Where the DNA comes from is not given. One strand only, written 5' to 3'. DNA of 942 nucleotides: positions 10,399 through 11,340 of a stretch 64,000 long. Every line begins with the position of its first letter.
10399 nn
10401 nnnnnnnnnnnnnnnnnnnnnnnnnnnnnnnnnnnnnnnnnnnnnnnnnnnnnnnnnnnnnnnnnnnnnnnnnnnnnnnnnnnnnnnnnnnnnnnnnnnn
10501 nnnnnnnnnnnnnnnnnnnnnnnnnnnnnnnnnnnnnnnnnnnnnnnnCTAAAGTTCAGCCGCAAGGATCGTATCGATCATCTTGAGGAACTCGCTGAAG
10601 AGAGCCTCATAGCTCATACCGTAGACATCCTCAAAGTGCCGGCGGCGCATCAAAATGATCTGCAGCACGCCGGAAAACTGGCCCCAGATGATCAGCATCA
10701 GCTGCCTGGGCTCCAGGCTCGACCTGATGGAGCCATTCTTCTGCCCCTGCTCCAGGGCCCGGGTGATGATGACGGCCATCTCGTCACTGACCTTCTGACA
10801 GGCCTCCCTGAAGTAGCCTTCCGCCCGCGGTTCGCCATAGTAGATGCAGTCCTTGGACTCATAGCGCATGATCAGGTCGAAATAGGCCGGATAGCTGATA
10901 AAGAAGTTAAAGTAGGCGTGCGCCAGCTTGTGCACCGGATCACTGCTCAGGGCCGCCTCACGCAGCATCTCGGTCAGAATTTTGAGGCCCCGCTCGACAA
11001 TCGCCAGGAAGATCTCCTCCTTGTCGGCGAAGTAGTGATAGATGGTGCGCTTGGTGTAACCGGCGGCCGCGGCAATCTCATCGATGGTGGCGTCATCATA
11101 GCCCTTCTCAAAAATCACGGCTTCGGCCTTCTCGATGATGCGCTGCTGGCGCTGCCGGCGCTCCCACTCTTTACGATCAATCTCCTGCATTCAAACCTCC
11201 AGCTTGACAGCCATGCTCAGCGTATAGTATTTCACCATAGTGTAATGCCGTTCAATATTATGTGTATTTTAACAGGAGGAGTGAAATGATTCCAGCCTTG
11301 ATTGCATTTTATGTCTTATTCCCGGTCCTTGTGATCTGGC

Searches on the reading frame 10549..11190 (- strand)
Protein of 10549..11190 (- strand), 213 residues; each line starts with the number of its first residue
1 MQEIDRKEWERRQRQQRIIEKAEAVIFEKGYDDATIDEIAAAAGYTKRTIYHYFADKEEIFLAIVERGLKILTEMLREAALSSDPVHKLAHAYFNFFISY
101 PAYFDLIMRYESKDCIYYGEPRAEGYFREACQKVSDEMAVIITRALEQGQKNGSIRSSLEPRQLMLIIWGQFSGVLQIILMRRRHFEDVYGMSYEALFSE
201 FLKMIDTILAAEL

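Call 79: search_protein_families(library=pfam, proteins=[window:10549-11190:-], max_evalue=0.0001)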
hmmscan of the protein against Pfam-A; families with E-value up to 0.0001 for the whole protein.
window:10549-11190:- (213 aa): 3 families
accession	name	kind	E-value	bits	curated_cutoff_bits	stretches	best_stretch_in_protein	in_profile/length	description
PF00440.29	TetR_N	-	4e-17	62.2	24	1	18-64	1-47/47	Bacterial regulatory proteins, tetR family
PF16295.10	TetR_C_10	-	2e-05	25.3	28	1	111-180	39-108/132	Tetracyclin repressor-like, C-terminal domain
PF16925.10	TetR_C_13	-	3.9e-05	24.5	27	1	124-181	38-95/109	Tetracyclin repressor-like, C-terminal domain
